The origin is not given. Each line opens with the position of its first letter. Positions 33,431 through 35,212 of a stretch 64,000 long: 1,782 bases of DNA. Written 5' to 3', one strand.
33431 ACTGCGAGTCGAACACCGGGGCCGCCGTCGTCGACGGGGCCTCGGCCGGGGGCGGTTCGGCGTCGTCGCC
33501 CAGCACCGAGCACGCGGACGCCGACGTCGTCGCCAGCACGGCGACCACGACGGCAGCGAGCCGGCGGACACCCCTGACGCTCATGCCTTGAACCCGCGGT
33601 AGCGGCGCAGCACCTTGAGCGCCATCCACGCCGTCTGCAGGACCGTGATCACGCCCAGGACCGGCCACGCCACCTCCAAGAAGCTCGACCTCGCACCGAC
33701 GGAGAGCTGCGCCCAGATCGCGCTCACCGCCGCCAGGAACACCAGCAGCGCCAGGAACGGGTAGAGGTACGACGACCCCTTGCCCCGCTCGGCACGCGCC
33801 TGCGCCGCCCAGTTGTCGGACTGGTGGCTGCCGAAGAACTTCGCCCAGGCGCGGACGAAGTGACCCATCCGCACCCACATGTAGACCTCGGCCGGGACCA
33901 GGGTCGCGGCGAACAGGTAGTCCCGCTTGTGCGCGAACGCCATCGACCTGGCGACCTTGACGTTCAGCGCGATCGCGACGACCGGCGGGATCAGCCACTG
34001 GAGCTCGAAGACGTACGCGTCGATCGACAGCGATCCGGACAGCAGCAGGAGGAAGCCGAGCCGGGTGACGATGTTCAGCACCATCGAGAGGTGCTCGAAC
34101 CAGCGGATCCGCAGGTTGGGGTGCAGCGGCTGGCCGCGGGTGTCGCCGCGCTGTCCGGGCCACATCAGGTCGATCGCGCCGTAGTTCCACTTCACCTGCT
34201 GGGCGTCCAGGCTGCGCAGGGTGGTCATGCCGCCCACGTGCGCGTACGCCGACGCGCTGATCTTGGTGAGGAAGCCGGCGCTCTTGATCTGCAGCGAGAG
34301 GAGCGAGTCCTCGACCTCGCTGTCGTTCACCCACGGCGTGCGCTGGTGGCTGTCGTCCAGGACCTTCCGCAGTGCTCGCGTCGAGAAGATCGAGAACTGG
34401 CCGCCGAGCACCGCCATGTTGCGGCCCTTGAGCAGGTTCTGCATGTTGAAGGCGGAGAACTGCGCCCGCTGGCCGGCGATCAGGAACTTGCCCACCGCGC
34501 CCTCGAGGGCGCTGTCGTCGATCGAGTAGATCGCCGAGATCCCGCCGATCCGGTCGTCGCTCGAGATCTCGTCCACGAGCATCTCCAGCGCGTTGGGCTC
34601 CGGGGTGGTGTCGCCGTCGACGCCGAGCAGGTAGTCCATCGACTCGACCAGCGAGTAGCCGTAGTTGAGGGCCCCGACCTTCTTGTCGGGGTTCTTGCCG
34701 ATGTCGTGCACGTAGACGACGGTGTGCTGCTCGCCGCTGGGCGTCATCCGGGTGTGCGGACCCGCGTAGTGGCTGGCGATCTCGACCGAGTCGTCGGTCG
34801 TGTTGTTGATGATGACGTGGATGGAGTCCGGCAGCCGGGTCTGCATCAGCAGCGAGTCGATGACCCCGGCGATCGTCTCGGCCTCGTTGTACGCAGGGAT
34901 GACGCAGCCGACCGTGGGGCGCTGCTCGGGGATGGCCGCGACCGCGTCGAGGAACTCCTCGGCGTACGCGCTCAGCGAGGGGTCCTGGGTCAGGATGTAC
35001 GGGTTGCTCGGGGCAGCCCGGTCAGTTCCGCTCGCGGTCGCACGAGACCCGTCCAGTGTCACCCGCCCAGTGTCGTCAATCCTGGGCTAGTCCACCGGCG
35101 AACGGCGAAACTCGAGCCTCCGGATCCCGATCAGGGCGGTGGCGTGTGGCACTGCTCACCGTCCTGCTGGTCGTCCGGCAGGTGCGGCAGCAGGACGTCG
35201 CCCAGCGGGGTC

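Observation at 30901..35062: Candidate undescribed beta-glycan synthesis cassette: processive GT2 + lipoprotein facing GH6 + response regulator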

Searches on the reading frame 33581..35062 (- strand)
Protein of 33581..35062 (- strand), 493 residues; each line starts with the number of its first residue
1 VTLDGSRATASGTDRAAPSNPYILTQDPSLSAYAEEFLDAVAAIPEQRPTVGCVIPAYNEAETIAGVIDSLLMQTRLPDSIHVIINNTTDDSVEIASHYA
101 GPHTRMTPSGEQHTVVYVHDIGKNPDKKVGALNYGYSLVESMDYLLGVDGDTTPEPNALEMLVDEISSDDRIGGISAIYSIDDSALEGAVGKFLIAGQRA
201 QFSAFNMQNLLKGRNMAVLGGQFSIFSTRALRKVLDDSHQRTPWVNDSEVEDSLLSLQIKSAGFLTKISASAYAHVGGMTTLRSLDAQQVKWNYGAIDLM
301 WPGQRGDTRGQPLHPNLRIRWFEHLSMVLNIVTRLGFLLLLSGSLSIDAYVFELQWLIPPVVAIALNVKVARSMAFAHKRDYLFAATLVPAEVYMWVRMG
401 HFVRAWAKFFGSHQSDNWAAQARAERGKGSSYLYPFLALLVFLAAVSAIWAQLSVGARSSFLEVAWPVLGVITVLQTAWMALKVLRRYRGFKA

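Call 9: search_protein_families(library=pfam, proteins=[window:33584-35062:-], max_evalue=0.01)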
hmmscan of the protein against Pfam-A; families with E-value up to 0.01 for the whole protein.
seq(493 aa): 3 families
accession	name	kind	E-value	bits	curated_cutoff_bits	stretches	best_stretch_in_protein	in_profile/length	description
PF00535.33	Glycos_transf_2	-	3.1e-18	66.7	23.3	1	54-234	3-167/168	Glycosyl transferase family 2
PF13641.12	Glyco_tranf_2_3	-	2.9e-10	41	27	1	49-295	1-230/230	Glycosyltransferase like family 2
PF13632.12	Glyco_trans_2_3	-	3.1e-09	37.4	27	1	148-362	5-191/198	Glycosyl transferase family group 2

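Call 10: search_protein_families(library=ncbifam, proteins=[window:33581-35062:-], max_evalue=0.01)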
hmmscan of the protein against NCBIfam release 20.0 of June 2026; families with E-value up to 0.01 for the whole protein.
window:33581-35062:- (493 aa): 10 families
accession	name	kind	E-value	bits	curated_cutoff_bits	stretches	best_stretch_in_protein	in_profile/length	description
TIGR03937.1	PgaC_IcaA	equivalog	3.2e-12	46.1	422.3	1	46-300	42-274/407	poly-beta-1,6-N-acetyl-D-glucosamine synthase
TIGR03469.1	HpnB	hypoth_equivalog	7.9e-12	44.9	379.25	1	42-171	37-165/386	hopene-associated glycosyltransferase HpnB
TIGR03111.1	glyc2_xrt_Gpos1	hypoth_equivalog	1.4e-09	37.3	363.95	1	44-299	44-289/439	TIGR03111 family XrtG-associated glycosyltransferase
NF053846.1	glyco_with_XrtP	equivalog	1.6e-06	27.1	520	1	148-298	140-300/440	XrtP-associated glycosyltransferase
NF045692.1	OglycostaseCruG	equivalog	1e-05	24.7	600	1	37-167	29-153/386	2'-O-glycosyltransferase CruG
NF010496.0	PRK13915.1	equivalog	4.9e-05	22.6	262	1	47-98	29-83/307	glucosyl-3-phosphoglycerate synthase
TIGR04182.1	glyco_TIGR04182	equivalog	5.5e-05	22.7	325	1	51-168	2-99/293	S-layer glycoprotein N-glycosyltransferase AglJ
NF007482.0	PRK10073.1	equivalog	7e-05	22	423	1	47-106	4-63/334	glycosyltransferase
NF038302.1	EPS_HpsE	equivalog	0.0076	15.3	300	0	53-101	5-56/307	hormogonium polysaccharide biosynthesis glycosyltransferase HpsE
NF047683.1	TeichurnBiosyTuaG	equivalog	0.0092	15.6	400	0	46-106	3-63/252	teichuronic acid biosynthesis protein TuaG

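Call 11: search_solved_structures(query=window:33581-35062:-, max_evalue=1, show_alignments=2)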
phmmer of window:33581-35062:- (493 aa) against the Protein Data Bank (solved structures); distinct sequences matched with E-value up to 1: 12.
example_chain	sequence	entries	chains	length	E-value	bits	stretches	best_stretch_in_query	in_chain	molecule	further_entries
2z87_A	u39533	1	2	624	0.00068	21.8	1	12-169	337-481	Chondroitin synthase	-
2z86_A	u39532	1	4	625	0.00069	21.8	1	12-169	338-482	Chondroitin synthase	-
7pdo_A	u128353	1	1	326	0.052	15.6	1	49-102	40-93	Glucosyl-3-phosphoglycerate synthase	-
7p5l_A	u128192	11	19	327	0.052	15.6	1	49-102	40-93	Glucosyl-3-phosphoglycerate synthase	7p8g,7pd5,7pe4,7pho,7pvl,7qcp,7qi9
8vh7_A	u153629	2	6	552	0.079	15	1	38-103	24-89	Heparosan synthase B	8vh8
8viw_A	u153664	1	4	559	0.081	15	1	38-103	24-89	Heparosan synthase B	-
6yv7_B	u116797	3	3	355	0.09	14.8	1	41-103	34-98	Glycosyl transferase, family 2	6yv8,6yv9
6yv7_A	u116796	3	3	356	0.091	14.8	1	41-103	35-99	Glycosyl transferase, family 2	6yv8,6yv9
3ckj_A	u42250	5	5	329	0.16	14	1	49-102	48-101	Putative uncharacterized protein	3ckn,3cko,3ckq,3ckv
4y6n_A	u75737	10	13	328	0.27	13.2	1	49-99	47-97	Glucosyl-3-phosphoglycerate synthase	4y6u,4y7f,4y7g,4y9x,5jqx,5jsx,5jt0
3e25_A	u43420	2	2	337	0.28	13.2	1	49-99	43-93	Putative uncharacterized protein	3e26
4ddz_A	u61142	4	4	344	0.29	13.2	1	49-99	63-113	GLUCOSYL-3-PHOSPHOGLYCERATE SYNTHASE (GpgS) | Glucosyl-3-phosphoglycerate synthase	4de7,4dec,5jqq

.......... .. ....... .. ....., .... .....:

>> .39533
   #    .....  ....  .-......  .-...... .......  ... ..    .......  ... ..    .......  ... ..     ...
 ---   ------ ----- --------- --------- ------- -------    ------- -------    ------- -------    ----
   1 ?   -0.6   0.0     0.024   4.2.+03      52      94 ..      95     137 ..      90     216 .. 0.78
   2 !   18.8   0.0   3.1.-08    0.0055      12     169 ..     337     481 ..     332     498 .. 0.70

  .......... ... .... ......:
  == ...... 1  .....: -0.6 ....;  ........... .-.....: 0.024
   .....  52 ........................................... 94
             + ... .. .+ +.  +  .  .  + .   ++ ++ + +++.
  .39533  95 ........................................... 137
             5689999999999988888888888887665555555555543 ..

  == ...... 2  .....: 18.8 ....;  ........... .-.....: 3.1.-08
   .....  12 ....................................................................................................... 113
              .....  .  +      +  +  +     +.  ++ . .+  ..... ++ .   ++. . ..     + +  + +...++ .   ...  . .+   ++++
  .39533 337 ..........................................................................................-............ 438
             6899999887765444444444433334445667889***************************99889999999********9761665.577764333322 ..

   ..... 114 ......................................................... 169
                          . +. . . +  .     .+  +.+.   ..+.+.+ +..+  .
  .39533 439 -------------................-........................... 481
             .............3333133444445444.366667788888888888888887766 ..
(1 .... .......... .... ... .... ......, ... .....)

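Call 12: find_homologous_proteins(query=window:33581-35062:-, max_evalue=0.00001)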
Query window:33581-35062:- (493 aa): 1290 proteins with E <= 0.00001 among 8000 candidates; the best 120 are listed.
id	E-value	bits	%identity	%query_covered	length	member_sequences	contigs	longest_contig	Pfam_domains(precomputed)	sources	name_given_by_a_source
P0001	0.0e+0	1108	100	100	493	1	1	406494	PF13632.13,PF13641.13,PF00535.33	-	-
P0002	8.9e-296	999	89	99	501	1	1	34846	PF13632.13,PF13641.13,PF00535.33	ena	-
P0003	2.5e-294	994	87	100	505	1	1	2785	PF13632.13,PF13641.13,PF00535.33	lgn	-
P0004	2.6e-278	942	83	99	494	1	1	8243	PF13632.13,PF13641.13,PF00535.33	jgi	jgi:poly-beta-1,6-N-acetyl-D-glucosamine synthase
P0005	5.0e-272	921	83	97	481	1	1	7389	PF13632.13,PF13641.13,PF00535.33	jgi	jgi:cellulose synthase/poly-beta-1,6-N-acetylglucosamine synthase-like glycosyltransferase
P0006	7.6e-271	917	81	98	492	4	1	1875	PF13632.13,PF13641.13,PF00535.33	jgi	jgi:biofilm PGA synthesis N-glycosyltransferase PgaC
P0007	1.0e-269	913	81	98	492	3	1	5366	PF13632.13,PF13641.13,PF00535.33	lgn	-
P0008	1.2e-268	910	82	97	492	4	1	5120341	PF13632.13,PF13641.13,PF00535.33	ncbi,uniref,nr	ncbi:glycosyltransferase family 2 protein [Nocardioides anomalus]|uniref:glycosyltransferase family 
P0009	4.7e-263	891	80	97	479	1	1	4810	PF13632.13,PF13641.13,PF00535.33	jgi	-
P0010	1.5e-262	890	81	97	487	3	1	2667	PF13632.13,PF13641.13,PF00535.33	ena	-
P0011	8.0e-262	887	81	97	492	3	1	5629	PF13632.13,PF13641.13,PF00535.33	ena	-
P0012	1.3e-261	887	81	96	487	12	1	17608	PF13632.13,PF13641.13,PF00535.33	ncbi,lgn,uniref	ncbi:glycosyltransferase family 2 protein [Nocardioides sp.]|uniref:glycosyltransferase family 2 pro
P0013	1.4e-261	886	79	97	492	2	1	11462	PF13632.13,PF13641.13,PF00535.33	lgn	-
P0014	2.5e-261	886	77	100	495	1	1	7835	PF13632.13,PF13641.13,PF00535.33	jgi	jgi:biofilm PGA synthesis N-glycosyltransferase PgaC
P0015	8.0e-261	884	78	98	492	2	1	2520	PF13632.13,PF13641.13,PF00535.33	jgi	jgi:biofilm PGA synthesis N-glycosyltransferase PgaC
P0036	7.2e-254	861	78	96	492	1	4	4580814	PF13632.13,PF13641.13,PF00535.33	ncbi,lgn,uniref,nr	ncbi:Poly-beta-1,6-N-acetyl-D-glucosamine synthase [Nocardioides aquaticus]|uniref:Poly-beta-1,6-N-a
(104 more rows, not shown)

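Call 15: find_encoding_contigs(protein=P0008, flank=8000, max_places=2)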
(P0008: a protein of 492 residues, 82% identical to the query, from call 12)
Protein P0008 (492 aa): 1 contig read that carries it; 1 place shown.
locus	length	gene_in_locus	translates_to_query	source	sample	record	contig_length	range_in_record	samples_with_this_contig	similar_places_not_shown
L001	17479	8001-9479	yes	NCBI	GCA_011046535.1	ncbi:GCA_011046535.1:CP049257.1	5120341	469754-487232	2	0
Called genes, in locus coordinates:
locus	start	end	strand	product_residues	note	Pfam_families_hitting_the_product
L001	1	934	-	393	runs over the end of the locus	PF13191:AAA_16, PF13401:AAA_22 (faint)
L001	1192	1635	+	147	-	PF00572:Ribosomal_L13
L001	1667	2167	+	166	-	PF00380:Ribosomal_S9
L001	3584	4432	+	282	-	PF00512:HisKA, PF02518:HATPase_c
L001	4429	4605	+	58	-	PF06348:DUF1059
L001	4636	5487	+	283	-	PF00583:Acetyltransf_1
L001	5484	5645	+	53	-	-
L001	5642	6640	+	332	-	PF00583:Acetyltransf_1, PF13508:Acetyltransf_7 (weak)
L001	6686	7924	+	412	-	PF14686:fn3_3 (faint), PF22904:NOMO1-like_2nd (faint), PF17210:SdrD_B (faint), PF17802:SpaA (faint), PF13620:CarboxypepD_reg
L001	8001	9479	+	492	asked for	PF00535:Glycos_transf_2, PF13641:Glyco_tranf_2_3, PF13632:Glyco_trans_2_3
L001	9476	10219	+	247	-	-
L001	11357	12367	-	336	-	PF00072:Response_reg, PF00486:Trans_reg_C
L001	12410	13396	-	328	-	PF01341:Glyco_hydro_6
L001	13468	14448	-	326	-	PF00485:PRK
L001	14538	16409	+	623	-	PF13522:GATase_6, PF13537:GATase_7, PF01380:SIS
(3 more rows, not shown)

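Call 16: find_encoding_contigs(protein=P0036, flank=8000, max_places=2)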
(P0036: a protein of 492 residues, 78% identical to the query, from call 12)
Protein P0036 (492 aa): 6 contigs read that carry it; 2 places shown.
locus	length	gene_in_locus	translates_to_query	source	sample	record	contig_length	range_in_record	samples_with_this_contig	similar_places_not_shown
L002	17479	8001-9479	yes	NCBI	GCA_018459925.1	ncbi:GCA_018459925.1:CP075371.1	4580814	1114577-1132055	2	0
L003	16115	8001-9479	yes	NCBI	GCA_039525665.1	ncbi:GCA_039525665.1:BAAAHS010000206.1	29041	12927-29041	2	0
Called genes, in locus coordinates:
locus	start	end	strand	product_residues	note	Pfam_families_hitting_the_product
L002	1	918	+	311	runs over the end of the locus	PF01073:3Beta_HSD, PF01370:Epimerase, PF04321:RmlD_sub_bind, PF05368:NmrA (weak), PF07993:NAD_binding_4 (faint), PF13460:NAD_binding_10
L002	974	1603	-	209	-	PF00702:Hydrolase, PF13419:HAD_2 (weak)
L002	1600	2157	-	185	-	PF01936:NYN (weak)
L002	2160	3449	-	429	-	PF00285:Citrate_synt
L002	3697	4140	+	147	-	PF00572:Ribosomal_L13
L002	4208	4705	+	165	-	PF00380:Ribosomal_S9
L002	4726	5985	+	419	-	PF02878:PGM_PMM_I, PF02879:PGM_PMM_II, PF02880:PGM_PMM_III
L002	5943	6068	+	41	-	PF00408:PGM_PMM_IV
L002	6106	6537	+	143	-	PF02566:OsmC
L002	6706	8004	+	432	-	PF13620:CarboxypepD_reg (faint), PF17210:SdrD_B (faint)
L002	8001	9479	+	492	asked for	PF13641:Glyco_tranf_2_3, PF00535:Glycos_transf_2, PF13632:Glyco_trans_2_3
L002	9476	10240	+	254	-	-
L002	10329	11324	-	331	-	PF00072:Response_reg, PF00486:Trans_reg_C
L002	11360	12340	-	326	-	PF00485:PRK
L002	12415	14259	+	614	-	PF13522:GATase_6, PF13537:GATase_7, PF01380:SIS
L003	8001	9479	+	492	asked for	PF13641:Glyco_tranf_2_3, PF00535:Glycos_transf_2, PF13632:Glyco_trans_2_3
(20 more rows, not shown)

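Call 21: search_protein_representatives(protein=window:33581-35062:-)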
Query: 493 residues. Proteins with E-value up to 0.001 (for the whole library): 1215; up to 1e-10: 271; up to 1e-30: 84. The best 150 are listed.
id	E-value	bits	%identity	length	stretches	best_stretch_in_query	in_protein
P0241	3.0e-190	649.6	63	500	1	29-492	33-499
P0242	2.5e-165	567.4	58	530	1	45-492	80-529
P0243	1.3e-153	528.8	78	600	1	134-445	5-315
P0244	5.0e-118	411.4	55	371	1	116-492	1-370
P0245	1.2e-117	410.2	63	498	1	39-336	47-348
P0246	7.9e-109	381.1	44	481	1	43-488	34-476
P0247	5.5e-104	365.1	84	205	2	195-341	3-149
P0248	5.1e-96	338.8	73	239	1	118-326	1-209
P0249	1.2e-88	314.5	50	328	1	159-492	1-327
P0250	2.1e-88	313.7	52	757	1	33-339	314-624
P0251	8.2e-88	311.8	57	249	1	245-492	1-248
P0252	6.1e-83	295.7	38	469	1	45-490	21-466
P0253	4.7e-82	292.8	56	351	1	48-301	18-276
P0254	1.1e-73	265.1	38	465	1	36-478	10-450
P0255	3.0e-72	260.4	65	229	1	30-230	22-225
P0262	5.8e-61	223.2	35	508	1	48-492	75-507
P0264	3.5e-60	220.7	36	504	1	63-492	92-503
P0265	1.0e-58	215.8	38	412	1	39-427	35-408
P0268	9.1e-57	209.4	34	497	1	51-492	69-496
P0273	2.8e-52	194.6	35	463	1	44-490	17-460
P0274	6.2e-52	193.5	33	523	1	47-489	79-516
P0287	7.4e-46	173.4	35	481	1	50-487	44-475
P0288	4.1e-45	171.0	31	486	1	44-484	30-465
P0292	3.4e-44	168.0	33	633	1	47-431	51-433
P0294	3.2e-42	161.4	30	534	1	50-491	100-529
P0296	3.2e-41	158.1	30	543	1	46-491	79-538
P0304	5.8e-37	144.1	32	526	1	52-492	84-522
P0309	1.3e-35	139.6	30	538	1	51-489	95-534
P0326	1.7e-30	122.8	28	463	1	51-492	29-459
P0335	1.1e-28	116.8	29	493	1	51-492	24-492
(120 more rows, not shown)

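Call 22: list_cluster_members(proteins=[P0241, P0242, P0246, P0252, P0254, P0262, P0264, P0268, P0273, P0274])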
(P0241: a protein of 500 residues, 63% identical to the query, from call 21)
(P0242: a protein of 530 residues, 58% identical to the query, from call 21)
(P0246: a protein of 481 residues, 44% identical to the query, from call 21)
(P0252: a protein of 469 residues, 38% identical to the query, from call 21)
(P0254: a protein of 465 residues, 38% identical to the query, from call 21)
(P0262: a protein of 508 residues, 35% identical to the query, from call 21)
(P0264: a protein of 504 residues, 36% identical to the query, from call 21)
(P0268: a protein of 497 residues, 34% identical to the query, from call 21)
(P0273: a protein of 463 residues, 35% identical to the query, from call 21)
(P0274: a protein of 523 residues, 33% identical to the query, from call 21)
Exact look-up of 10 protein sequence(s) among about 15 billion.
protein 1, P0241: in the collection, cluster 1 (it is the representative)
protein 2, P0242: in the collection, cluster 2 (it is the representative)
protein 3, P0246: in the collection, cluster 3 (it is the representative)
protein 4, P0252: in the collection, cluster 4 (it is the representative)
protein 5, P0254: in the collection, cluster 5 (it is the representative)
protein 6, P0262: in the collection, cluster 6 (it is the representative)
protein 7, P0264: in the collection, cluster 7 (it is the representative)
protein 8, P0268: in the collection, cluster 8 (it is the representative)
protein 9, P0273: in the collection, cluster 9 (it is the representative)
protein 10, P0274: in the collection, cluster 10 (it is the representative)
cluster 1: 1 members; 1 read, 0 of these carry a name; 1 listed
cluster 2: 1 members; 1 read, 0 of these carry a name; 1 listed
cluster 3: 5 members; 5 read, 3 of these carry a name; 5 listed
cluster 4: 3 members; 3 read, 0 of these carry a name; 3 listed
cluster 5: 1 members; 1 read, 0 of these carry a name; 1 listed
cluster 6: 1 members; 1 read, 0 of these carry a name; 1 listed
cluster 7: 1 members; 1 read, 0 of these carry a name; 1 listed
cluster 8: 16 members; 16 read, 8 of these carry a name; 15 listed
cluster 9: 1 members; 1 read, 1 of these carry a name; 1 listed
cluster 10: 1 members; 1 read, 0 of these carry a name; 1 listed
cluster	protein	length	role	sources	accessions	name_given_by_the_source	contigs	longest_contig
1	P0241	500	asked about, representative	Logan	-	-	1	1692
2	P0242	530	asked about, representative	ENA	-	-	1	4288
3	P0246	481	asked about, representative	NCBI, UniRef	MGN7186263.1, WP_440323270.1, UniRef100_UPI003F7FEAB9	glycosyltransferase [Microbacterium enclense] | glycosyltransferase n=1 Tax=Microbacterium enclense TaxID=993073 RepID=UPI003F7FEAB9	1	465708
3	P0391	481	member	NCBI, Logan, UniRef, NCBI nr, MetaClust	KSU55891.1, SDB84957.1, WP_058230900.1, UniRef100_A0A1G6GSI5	glycosyltransferase [Microbacterium enclense] | Glycosyltransferase, catalytic subunit of cellulose synthase and ... | glycosyltransferase family 2 protein [Microbacterium enclense]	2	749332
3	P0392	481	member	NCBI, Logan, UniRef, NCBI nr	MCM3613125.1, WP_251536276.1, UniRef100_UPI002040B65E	glycosyltransferase family 2 protein [Microbacterium enclense] | glycosyltransferase family 2 protein n=1 Tax=Microbacterium enclense TaxID=993073 ...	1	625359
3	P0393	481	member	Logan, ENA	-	-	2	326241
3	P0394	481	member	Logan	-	-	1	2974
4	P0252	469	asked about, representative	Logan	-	-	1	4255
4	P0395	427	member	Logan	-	-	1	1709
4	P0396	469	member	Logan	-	-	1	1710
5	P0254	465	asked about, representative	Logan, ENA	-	-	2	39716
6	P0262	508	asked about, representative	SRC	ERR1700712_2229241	-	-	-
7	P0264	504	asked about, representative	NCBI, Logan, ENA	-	-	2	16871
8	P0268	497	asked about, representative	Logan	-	-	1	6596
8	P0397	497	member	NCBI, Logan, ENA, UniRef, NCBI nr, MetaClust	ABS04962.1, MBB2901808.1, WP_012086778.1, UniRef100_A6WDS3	cellulose synthase/poly-beta-1,6-N-acetylglucosamine synthase-like glycosyltransferase ... | Glycosyl transferase family 2 n=2 Tax=Kineococcus radiotolerans TaxID=131568 ... | glycosyltransferase family 2 protein [Kineococcus radiotolerans]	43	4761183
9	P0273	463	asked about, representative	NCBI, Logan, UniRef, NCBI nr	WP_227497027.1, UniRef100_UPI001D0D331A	glycosyltransferase family 2 protein [Planctomonas psychrotolerans] | glycosyltransferase family 2 protein n=1 Tax=Planctomonas psychrotolerans TaxID=2528712 ...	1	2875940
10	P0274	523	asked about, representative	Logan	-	-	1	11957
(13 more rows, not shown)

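Call 23: find_related_loci(query=window:33581-35062:-, collection=genome_contigs, flank=10000)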
Query window:33581-35062:- (493 aa) in genome_contigs; peptide patterns used: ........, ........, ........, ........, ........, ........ (x = any residue, [..] = any of these).
312 stretches matched a pattern; 222 encode a relative of the query (tblastn E <= 1e-3); the best 80 are kept; 80 distinct loci.
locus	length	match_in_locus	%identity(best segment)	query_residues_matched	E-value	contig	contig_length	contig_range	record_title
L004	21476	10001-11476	79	10-493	0e+0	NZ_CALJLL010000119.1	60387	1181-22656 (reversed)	MAG: uncultured Nocardioides sp. isolate SRR1506984_bin.84_CONCOCT_v1.1_MAG ERZ761607.580, whole genome shotgun sequence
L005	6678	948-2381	79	17-493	0e+0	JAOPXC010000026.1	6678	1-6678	MAG: Nocardioides sp. isolate RYN_190 scaffold_3518850, whole genome shotgun sequence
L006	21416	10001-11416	81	21-492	0e+0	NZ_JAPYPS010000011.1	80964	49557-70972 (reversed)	MAG: Nocardioides sp. isolate PW10.concoct.85 PW10_365_length_80964_cov_15.218962, whole genome shotgun sequence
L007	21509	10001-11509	75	2-493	0e+0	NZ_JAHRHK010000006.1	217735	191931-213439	Nocardioides sp. R-C-SC26 scaffold6, whole genome shotgun sequence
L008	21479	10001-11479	76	1-492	0e+0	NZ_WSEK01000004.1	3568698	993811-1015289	Nocardioides agri strain MAH-18 GCM70011336_4, whole genome shotgun sequence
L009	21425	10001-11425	79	19-493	0e+0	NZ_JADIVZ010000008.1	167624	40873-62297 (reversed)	Nocardioides acrostichi strain CBS4Y-1 Scaffold8, whole genome shotgun sequence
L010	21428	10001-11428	77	18-493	0e+0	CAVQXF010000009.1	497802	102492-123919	MAG: uncultured Actinomycetota bacterium isolate MFD10113.bin.3.397 genome assembly, contig: contig_6201, whole genome s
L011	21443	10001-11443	77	14-493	0e+0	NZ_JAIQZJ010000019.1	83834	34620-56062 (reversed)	Nocardioides mangrovi strain GBK3QG-3 Scaffold14_1, whole genome shotgun sequence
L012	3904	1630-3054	79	19-493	0e+0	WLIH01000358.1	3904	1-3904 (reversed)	MAG: Actinomycetota bacterium isolate UFOp-RH-14apr17-118 RH-14apr17-118-c358, whole genome shotgun sequence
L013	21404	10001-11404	79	22-493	0e+0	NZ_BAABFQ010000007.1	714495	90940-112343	Nocardioides caricicola strain JCM 17686 sequence07, whole genome shotgun sequence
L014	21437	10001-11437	79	17-493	0e+0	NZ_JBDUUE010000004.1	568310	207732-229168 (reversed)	Nocardioides sp. C4-1 contig4, whole genome shotgun sequence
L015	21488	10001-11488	75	8-493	0e+0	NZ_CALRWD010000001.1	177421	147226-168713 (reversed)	MAG: Nocardioides psychrotolerans isolate JJ-ME644-99-1-m1-bin334 JJ-ME644-99-C24, whole genome shotgun sequence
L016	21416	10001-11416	78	22-493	0e+0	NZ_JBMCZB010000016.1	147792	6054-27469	Nocardioides sp. CPCC 206349 velvet_auto_83_16, whole genome shotgun sequence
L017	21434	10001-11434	77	16-493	0e+0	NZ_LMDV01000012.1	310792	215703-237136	Nocardioides sp. Root1257 contig_6, whole genome shotgun sequence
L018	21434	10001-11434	77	16-493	0e+0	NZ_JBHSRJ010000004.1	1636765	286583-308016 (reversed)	Nocardioides hankookensis strain CCUG 54522 GCM70027153_1, whole genome shotgun sequence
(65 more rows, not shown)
